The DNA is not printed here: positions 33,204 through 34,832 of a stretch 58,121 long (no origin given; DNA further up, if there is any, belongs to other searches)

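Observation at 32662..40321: Extended TerY-P-like operon: surface protein, 3-TM protein, dead-MIDAS vWA, PP2C, Ser/Thr kinase, live-MIDAS vWA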

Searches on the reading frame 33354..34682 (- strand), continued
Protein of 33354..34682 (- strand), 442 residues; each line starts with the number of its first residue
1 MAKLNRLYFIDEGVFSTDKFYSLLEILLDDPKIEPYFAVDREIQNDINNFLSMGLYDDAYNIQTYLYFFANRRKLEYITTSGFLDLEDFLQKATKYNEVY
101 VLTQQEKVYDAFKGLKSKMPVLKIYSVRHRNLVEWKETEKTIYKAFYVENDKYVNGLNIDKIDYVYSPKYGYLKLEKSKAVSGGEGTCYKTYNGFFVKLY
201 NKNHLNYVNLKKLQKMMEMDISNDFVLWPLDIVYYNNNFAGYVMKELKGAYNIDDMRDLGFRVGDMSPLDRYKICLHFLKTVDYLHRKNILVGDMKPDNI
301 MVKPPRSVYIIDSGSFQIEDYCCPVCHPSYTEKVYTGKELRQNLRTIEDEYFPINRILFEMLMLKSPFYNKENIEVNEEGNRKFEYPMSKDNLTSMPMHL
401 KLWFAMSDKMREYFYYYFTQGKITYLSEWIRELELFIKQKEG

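Call 52: search_dna_similar(query=window:33354-34682:-, collection=plasmids, mode=protein, max_evalue=0.00001, max_rows=10)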
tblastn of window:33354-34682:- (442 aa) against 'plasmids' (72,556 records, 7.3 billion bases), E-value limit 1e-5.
Records with a match: 20; places in all: 20; records where one place covers at least 80% of the query: 0.
Best place of each record, by identity: <60% 20.
By first word of the organism name: Rhizobium 8; Sinorhizobium 7; Fusobacterium 1; Lysinibacillus 1; Paenarthrobacter 1; Photobacterium 1; Deinococcus 1.
By predicted mobility (MOB-suite, as given by PLSDB): conjugative 15; non-mobilizable 5.
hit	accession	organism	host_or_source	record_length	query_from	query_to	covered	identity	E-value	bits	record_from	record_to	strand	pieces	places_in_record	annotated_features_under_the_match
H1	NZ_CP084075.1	Fusobacterium vincentii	-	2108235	179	418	54%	28.8%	2e-22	108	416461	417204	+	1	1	none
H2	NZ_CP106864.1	Lysinibacillus capsici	water,water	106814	195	428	53%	28.9%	9e-23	108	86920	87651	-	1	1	CFI-box-CTERM domain-containing protein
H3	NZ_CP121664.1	Rhizobium sp. CB3090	Gliricidia sp.,cell culture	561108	183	433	57%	26.1%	2e-11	74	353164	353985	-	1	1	protein kinase domain-containing protein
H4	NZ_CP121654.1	Rhizobium sp. CB3171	Calliandra calothyrsus,cell culture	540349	183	433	57%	26.1%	2e-11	74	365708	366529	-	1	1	protein kinase domain-containing protein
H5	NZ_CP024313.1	Rhizobium sp. NXC24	Phaseolus vulgaris,cell culture,plant ...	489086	183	433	57%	25.6%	2e-10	71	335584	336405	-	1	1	protein kinase domain-containing protein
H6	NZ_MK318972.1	Rhizobium rhizogenes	-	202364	183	433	57%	24.1%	6e-6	56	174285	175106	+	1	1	protein kinase domain-containing protein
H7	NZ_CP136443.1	Paenarthrobacter sp. AT5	atrazine-producing pesticide factory ...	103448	197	381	42%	31.1%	2e-18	96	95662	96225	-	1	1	PIN domain-containing protein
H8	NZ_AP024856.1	Photobacterium toruni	-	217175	226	436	48%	26.5%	7e-11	72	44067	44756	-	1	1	hypothetical protein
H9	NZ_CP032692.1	Rhizobium sp. CCGE532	Phaseolus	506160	197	390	44%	25.7%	3e-7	61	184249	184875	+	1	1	protein kinase domain-containing protein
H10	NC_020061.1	Rhizobium tropici CIAT 899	Phaseolus vulgaris root nodule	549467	197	386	43%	26.2%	4e-7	60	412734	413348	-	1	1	protein kinase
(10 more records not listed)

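Call 54: get_annotated_region(hit=H2, flank=8000)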
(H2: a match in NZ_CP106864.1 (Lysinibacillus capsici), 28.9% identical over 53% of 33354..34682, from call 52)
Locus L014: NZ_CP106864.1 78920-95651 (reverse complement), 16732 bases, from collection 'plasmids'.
description: Lysinibacillus capsici strain FN9 plasmid pFN9B, complete sequence
organism: Lysinibacillus capsici (NCBI taxid 2115968)
taxonomy: Bacteria; Bacillota; Bacilli; Bacillales; Bacillaceae; Lysinibacillus; Lysinibacillus capsici
host: -; source: water,water; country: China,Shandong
typing (MOB-suite, as given by PLSDB): non-mobilizable
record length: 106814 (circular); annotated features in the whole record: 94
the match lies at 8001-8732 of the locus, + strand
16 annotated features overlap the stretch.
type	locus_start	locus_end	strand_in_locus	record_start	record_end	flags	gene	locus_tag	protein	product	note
CDS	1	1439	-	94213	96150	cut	-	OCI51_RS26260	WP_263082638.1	DUF87 domain-containing protein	-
CDS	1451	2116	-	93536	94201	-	trsD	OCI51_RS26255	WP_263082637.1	TrsD/TraD family conjugative transfer protein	-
CDS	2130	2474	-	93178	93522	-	-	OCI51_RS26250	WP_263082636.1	conjugal transfer protein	-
CDS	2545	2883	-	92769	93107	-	-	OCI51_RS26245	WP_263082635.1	CagC family type IV secretion system protein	-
CDS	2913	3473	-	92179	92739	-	-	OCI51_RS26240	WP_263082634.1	hypothetical protein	-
CDS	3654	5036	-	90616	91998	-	-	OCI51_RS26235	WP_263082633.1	IS1182 family transposase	-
CDS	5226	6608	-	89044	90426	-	-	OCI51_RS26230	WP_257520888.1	IS1182 family transposase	-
CDS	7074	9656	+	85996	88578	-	-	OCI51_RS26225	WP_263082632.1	CFI-box-CTERM domain-containing protein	-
CDS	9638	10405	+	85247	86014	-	-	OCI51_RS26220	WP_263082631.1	VWA domain-containing protein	-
CDS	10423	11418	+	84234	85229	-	-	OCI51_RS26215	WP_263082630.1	PP2C family serine/threonine-protein phosphatase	-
CDS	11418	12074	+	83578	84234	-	-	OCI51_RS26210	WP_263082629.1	hypothetical protein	-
CDS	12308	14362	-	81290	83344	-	mobQ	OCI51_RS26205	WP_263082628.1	MobQ family relaxase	-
CDS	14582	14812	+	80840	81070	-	-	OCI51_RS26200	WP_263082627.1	hypothetical protein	-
CDS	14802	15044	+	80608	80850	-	-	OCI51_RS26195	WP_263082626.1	hypothetical protein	-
CDS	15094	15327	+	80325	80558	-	-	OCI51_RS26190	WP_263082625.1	helix-turn-helix transcriptional regulator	-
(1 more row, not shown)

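Call 55: get_annotated_region(hit=H7, flank=7000)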
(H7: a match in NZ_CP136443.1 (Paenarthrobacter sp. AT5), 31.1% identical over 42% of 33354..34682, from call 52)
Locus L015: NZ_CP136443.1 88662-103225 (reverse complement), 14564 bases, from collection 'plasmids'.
description: Paenarthrobacter sp. AT5 plasmid unnamed2, complete sequence
organism: Paenarthrobacter sp. AT5 (NCBI taxid 2973089)
taxonomy: Bacteria; Actinomycetota; Actinomycetes; Micrococcales; Micrococcaceae; Paenarthrobacter; Paenarthrobacter sp. AT5
host: -; source: atrazine-producing pesticide factory contaminated soil; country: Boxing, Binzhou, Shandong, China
typing (MOB-suite, as given by PLSDB): conjugative; relaxase MOBP; mating-pair formation MPF_T
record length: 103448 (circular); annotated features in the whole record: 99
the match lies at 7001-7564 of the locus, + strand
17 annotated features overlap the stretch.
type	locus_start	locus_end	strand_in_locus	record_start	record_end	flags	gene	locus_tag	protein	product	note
CDS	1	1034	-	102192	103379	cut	-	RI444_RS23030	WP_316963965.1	TDT family transporter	-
CDS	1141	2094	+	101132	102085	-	-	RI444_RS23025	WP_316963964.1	LysR family transcriptional regulator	-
CDS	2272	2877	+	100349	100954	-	-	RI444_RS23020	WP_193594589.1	recombinase family protein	GO:0006310 - DNA recombination [Evidence IEA]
CDS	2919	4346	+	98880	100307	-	-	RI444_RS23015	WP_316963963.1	Mu transposase C-terminal domain-containing protein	-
CDS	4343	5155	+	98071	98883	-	-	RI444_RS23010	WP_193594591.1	AAA family ATPase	-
CDS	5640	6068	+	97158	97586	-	-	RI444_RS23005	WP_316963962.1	helix-turn-helix domain-containing protein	-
CDS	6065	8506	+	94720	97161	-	-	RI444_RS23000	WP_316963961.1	PIN domain-containing protein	-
CDS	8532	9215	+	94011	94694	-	-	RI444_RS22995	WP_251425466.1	VWA domain-containing protein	-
CDS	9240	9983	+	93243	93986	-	-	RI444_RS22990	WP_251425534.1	PP2C family serine/threonine-protein phosphatase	-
CDS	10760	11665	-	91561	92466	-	-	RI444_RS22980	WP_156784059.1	hypothetical protein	-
CDS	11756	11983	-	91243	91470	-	-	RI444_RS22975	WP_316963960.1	hypothetical protein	-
CDS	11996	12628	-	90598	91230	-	parA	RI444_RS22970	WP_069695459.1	ParA family partition ATPase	-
CDS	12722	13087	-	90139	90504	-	-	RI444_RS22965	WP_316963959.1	hypothetical protein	-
CDS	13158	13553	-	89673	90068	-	-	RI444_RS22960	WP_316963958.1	hypothetical protein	-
CDS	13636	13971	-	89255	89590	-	-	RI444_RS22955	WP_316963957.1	hypothetical protein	-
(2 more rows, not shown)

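Call 58: predict_structure(alignment_id=A4)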
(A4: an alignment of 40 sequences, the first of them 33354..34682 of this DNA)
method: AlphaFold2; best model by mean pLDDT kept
length: 442 residues; sequences in the alignment: 40
mean_pLDDT: 89.5   pTM: 0.79
mean pLDDT of the five models: 89.5, 89.0, 88.9, 88.3, 88.1
residues with pLDDT >= 90: 265; 70-90: 158; 50-70: 18; < 50: 1
segments of 3 or more residues with pLDDT < 50: none
pLDDT, mean of each block of 10 residues (from residue 1): 92 90 93 96 90 87 95 95 89 95 91 88 92 82 82 84 96 93 88 92 90 94 93 95 93 89 88 96 94 91 92 90 86 77 88 95 89 57 84 78 93 93 89 93 89
secondary structure, 60 per line:
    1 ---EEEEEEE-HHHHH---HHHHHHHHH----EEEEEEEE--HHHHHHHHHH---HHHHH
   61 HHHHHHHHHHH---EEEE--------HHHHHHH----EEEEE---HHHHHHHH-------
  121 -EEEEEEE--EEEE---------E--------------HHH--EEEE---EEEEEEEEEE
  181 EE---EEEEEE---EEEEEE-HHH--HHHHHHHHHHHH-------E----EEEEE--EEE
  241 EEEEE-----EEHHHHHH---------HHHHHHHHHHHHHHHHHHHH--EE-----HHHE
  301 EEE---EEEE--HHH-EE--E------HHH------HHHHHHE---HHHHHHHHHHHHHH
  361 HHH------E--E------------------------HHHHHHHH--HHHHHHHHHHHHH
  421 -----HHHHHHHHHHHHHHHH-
elements in order: E4-10 H12-16 H20-28 E33-40 H43-52 H56-71 E75-78 H87-93 E98-102 H106-113 E122-128 E131-134 E164-167 E171-182 E186-191 E195-200 H207-218 E231-235 E238-245 H253-258 H268-287 E300-303 E307-310 H337-342 H347-363 H398-405 H408-420 H426-441

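Call 61: fold_search(model_id=the predicted structure, library=pdb)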
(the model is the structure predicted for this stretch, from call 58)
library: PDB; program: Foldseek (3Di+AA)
matches with E <= 10: 2000; with E <= 0.001: 1988
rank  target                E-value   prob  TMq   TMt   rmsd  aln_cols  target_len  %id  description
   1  6b1u_C                6.1e-10  1.00  0.40  0.39   7.1       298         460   14  Structure of full-length human AMPK (a2b1g1) in complex with a small molecule activator SC4 (released 2018-04-25)
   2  7rj8_A                8.2e-10  1.00  0.42  0.59   6.2       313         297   13  CRYSTAL STRUCTURE OF AP2 ASSOCIATED KINASE 1 ISOFORM 1 COMPLEXED WITH LIGAND (2R)-2-AMINO-N-[3-(DIFLUOROM ETHOXY)-4-(1 (released 2022-02-23)
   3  8r4v_C                9.3e-10  1.00  0.39  0.52   7.1       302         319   14  Structure of Salt-inducible kinase 3 in complex with inhibitor (released 2024-03-27)
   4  5u94                  1.1e-09  1.00  0.40  0.64   6.4       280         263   13  Crystal structure of the Mycobacterium tuberculosis PASTA kinase PknB in complex with the potential theraputic kinase in (released 2017-12-20)
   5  5ezv_C                1.3e-09  1.00  0.36  0.36   4.8       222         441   17  X-ray crystal structure of AMP-activated protein kinase alpha-2/alpha-1 RIM chimaera (alpha-2(1-347)/alpha-1(349-401)/ (released 2016-03-09)
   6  3mfr                  1.7e-09  1.00  0.37  0.52  10.1       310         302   16  CASK-4M CaM Kinase Domain, native (released 2010-04-28)
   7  6jkk                  2.5e-09  1.00  0.42  0.54   6.7       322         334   14  Crystal structure of BubR1 kinase domain (released 2019-06-26)
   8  7lvi_B                2.7e-09  1.00  0.43  0.62   6.1       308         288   15  CRYSTAL STRUCTURE OF AP2 ASSOCIATED KINASE 1 ISOFORM 1 COMPLEXED WITH LIGAND (2R)-2-AMINO-N-[3-METHOXY-4- (1,3-OXAZOL- (released 2021-07-28)
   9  4y73_C                2.7e-09  1.00  0.39  0.56   7.3       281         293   14  Crystal structure of IRAK4 kinase domain with inhibitor (released 2015-05-20)
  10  8gmd_B                3.0e-09  1.00  0.43  0.61   6.2       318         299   14  CRYSTAL STRUCTURE OF AP2 ASSOCIATED KINASE 1 COMPLEXED WITH (5P)-3-({(8R)-5-[(4-aminopiperidin-1-yl)methyl]pyrrolo[2,1 (released 2023-07-12)
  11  8r4q_K                3.2e-09  1.00  0.41  0.54   6.9       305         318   15  Salt inducible kinase 3 in complex with inhibitor (released 2024-03-27)
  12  3mfs                  3.2e-09  1.00  0.38  0.53   9.9       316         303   16  CASK-4M CaM Kinase Domain, AMPPNP (released 2010-04-28)
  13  6i2p_B                3.8e-09  1.00  0.38  0.59   7.0       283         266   13  Crystal structure of the Mycobacterium tuberculosis PknB kinase domain (L33E mutant) in complex with its substrate Gar (released 2019-05-22)
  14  8bik_D                4.3e-09  1.00  0.35  0.35   4.4       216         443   18  Crystal structure of human AMPK heterotrimer in complex with allosteric activator C455 (released 2024-05-15)
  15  8x8x_A                4.3e-09  1.00  0.35  0.41   4.5       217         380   15  Crystal structure of ROCK2 with GNS-2591 inhibitor (released 2024-12-04)
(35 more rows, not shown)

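Call 63: search_protein_families(library=pfam, proteins=[L015:6065-8506:+, L014:7074-9656:+, L014:11418-12074:+, L015:5640-6068:+, L010:7889-9043:+], max_evalue=0.01)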
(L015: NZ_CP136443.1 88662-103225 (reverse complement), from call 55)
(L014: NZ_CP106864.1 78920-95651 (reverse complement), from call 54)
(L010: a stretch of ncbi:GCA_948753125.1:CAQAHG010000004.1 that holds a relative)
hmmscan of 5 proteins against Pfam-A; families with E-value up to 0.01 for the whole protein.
L015:6065-8506:+ (813 aa): 3 families
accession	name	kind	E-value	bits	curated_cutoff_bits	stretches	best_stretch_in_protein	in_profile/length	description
PF00069.31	Pkinase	-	2.9e-09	37.1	31.7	1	292-493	5-202/263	Protein kinase domain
PF13638.12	PIN_4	-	9.3e-05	23.2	21.9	1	20-143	3-120/132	PIN domain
PF19974.5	TCAD9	-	0.0081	15.8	40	0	390-432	279-320/429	Ternary complex associated domain 9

L014:7074-9656:+ (860 aa): 4 families
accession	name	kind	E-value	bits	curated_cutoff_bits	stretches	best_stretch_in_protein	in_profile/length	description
PF00069.31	Pkinase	-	4.6e-14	52.9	31.7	1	290-503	3-212/263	Protein kinase domain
PF13451.12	zf_Tbcl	-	1.1e-06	29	24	1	672-712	3-44/48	Probable treble clef domain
PF07714.23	PK_Tyr_Ser-Thr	-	0.00053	19.8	23.1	1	288-492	1-208/258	Protein tyrosine and serine/threonine kinase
PF13638.12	PIN_4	-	0.0035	18.1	21.9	0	90-197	3-116/132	PIN domain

L014:11418-12074:+ (218 aa): 1 family
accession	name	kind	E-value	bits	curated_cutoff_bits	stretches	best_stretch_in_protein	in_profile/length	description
PF00226.36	DnaJ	-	0.00094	19.7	27.8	1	171-217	6-53/63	DnaJ domain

L015:5640-6068:+ (142 aa): 2 families
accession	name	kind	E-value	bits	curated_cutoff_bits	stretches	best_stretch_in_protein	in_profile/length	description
PF12728.13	HTH_17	-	2.9e-12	47.1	27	1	57-106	1-50/51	Helix-turn-helix domain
PF13384.12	HTH_23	-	0.0023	18.1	24.6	1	57-79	17-39/50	Homeodomain-like domain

L010:7889-9043:+ (384 aa): 1 family
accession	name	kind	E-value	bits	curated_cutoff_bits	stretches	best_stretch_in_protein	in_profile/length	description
PF00092.34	VWA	-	0.0021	18.7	23.8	1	183-338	2-155/174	von Willebrand factor type A domain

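Call 76: find_related_loci(query=A4, collection=metagenome_contigs, flank=10000)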
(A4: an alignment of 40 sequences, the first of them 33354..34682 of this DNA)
Query A4 (442 aa) in metagenome_contigs; peptide patterns used: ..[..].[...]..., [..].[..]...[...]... (x = any residue, [..] = any of these).
600 stretches matched a pattern (row limit reached: there are more); 81 encode a relative of the query (tblastn E <= 1e-3); the best 80 are kept; 80 distinct loci.
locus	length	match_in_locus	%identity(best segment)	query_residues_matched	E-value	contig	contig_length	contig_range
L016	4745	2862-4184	86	1-441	0e+0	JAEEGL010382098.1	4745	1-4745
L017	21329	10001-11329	73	1-442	0e+0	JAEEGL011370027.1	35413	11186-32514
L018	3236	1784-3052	47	8-437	3e-132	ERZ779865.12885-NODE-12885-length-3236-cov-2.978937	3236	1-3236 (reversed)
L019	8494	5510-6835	40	5-439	1e-111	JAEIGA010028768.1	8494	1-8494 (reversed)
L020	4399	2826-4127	39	4-439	2e-91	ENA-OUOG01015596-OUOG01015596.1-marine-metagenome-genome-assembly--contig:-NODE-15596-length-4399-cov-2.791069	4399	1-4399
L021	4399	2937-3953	44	101-439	2e-88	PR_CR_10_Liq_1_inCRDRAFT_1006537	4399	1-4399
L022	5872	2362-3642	37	8-433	8e-86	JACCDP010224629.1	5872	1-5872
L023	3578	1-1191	35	42-433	1e-77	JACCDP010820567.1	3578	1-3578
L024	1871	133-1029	43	137-433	5e-80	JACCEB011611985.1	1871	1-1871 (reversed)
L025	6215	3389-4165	30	171-421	2e-30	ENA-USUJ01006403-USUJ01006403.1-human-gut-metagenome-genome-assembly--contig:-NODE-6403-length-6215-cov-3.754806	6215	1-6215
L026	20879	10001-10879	29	163-439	4e-30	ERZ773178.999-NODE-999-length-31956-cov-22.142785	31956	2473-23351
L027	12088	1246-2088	28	179-441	7e-27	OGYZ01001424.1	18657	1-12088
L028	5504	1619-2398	29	171-423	2e-26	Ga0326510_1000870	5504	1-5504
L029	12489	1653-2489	28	179-439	1e-25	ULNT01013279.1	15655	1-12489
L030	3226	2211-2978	28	175-420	8e-26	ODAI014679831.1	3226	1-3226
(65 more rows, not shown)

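Call 87: search_protein_families(library=phrogs, proteins=[window:33354-34682:-], max_evalue=0.001)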
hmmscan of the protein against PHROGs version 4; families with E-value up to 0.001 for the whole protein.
window:33354-34682:- (442 aa): 1 family
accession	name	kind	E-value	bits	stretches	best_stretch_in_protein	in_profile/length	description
phrog_2361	-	other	1.4e-05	25.2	1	267-316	108-157/415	serine-threonine kinase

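Call 96: search_protein_families(library=padloc, proteins=[L011:13598-15247:+, L011:17067-18968:+, L011:19357-20061:+, L011:20292-20990:+, L011:12653-13165:+, L010:15835-16725:+, L010:16733-17404:+, L009:14787-16073:-, L012:12227-15376:+], max_evalue=0.001)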
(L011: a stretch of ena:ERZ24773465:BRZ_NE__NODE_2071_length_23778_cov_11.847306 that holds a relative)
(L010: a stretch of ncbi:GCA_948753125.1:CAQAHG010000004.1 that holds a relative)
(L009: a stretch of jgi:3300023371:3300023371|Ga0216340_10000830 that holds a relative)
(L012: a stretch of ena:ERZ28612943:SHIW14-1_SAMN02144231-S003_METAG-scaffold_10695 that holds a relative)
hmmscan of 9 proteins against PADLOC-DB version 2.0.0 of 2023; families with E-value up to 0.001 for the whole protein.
L011:13598-15247:+ (549 aa): 3 families
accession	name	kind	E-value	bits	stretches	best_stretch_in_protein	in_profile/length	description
PDLC02402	Aga_SIR2-PNTD1-PNTD2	-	7.1e-13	45.6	1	185-323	356-489/876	Class I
PDLC02418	Aga_SIR2-Kinase-PNTD1-PNTD2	-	3.2e-08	30.2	1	273-322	317-366/756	Class I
PDLC02394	pAgo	-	5.6e-08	29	1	274-411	313-463/1121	-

L011:17067-18968:+ (633 aa): 0 families

L011:19357-20061:+ (234 aa): 7 families
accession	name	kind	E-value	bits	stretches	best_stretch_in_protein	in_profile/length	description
PDLC03040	REase_I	-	3.9e-90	301.1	1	5-234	134-363/1029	Type I restriction enzyme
PDLC03041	REase_I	-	4.2e-22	76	1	102-215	285-394/1099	Type I restriction enzyme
PDLC03048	REase_I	-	8.5e-17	58.5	1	8-233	120-339/976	Type I restriction enzyme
PDLC03044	REase_I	-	3.9e-16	56.2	1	7-211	135-321/1034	Type I restriction enzyme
PDLC03046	REase_I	-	9.9e-09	31.7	1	8-211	135-335/1025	Type I restriction enzyme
PDLC03043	REase_I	-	2e-08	31.7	1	8-149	152-290/313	Type I restriction enzyme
PDLC03045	REase_I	-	8.2e-06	22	1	4-209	133-334/995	Type I restriction enzyme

L011:20292-20990:+ (232 aa): 5 families
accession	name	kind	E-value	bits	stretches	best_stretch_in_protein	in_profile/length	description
PDLC03040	REase_I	-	1.9e-62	209.4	1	5-230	452-656/1029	Type I restriction enzyme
PDLC03044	REase_I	-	5.3e-14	49.2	1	5-230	432-662/1034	Type I restriction enzyme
PDLC03041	REase_I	-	3.3e-13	46.5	1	4-230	490-707/1099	Type I restriction enzyme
PDLC03048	REase_I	-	8e-09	32.2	1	182-230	595-642/976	Type I restriction enzyme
PDLC03046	REase_I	-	0.00018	17.6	1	198-226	673-701/1025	Type I restriction enzyme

L011:12653-13165:+ (170 aa): 0 families

L010:15835-16725:+ (296 aa): 0 families

L010:16733-17404:+ (223 aa): 0 families

L009:14787-16073:- (428 aa): 0 families

L012:12227-15376:+ (1049 aa): 0 families

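Call 100: find_related_loci(query=A4, collection=viral_contigs, flank=10000)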
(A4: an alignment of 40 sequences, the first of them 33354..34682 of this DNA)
Query A4 (442 aa) in viral_contigs; peptide patterns used: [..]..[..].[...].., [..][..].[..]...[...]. (x = any residue, [..] = any of these).
37 stretches matched a pattern; 1 encode a relative of the query (tblastn E <= 1e-3); 1 distinct loci.
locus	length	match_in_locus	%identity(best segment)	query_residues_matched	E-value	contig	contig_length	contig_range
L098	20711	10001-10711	28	163-390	1e-20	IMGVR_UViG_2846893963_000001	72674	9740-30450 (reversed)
